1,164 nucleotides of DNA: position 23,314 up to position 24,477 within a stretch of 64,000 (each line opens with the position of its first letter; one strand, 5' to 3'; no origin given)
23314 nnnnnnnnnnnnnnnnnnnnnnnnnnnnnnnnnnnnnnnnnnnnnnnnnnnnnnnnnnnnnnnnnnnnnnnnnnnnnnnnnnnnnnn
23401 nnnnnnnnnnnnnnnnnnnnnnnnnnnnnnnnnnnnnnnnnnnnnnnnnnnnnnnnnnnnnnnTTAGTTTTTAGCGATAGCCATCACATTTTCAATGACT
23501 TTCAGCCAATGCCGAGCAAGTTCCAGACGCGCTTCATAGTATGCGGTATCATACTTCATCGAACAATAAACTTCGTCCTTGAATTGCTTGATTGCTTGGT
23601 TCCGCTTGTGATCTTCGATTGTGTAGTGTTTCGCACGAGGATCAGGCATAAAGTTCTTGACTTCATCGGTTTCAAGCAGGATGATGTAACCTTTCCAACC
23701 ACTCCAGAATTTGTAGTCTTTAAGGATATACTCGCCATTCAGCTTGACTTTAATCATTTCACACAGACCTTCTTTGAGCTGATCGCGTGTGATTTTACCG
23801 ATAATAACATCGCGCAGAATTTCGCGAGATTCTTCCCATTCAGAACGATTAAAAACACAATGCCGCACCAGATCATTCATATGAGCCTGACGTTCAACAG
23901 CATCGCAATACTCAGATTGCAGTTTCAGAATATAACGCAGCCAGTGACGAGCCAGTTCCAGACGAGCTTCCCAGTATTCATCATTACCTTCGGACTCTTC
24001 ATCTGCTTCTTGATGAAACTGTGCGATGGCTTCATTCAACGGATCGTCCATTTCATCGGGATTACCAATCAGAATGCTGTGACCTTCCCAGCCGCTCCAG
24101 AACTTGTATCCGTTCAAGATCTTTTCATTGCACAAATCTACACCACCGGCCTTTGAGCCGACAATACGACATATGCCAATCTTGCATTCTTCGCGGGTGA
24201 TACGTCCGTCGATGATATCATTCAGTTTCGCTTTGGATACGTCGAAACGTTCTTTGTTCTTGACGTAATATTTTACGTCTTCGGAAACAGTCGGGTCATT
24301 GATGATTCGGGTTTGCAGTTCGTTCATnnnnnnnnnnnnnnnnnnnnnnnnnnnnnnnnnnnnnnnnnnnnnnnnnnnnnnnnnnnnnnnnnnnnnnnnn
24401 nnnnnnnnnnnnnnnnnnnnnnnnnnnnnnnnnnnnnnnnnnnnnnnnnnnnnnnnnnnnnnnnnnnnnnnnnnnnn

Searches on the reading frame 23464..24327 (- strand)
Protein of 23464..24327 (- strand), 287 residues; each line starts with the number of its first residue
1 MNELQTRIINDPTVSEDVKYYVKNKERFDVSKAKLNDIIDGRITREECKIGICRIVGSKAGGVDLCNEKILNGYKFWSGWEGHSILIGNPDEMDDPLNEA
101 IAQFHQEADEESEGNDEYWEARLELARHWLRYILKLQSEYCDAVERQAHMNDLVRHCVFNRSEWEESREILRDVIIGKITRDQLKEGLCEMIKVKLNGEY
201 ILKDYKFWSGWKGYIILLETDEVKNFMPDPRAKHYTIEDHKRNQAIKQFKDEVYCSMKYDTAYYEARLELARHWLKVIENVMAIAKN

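Call 72: search_protein_families(library=pfam, proteins=[window:23464-24327:-], max_evalue=0.01)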
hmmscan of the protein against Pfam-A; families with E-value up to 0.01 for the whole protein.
window:23464-24327:- (287 aa): 1 family
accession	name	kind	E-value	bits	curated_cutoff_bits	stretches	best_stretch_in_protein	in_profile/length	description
PF08503.15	DapH_N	-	0.0074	16.9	27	0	196-246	23-81/86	Tetrahydrodipicolinate succinyltransferase N-terminal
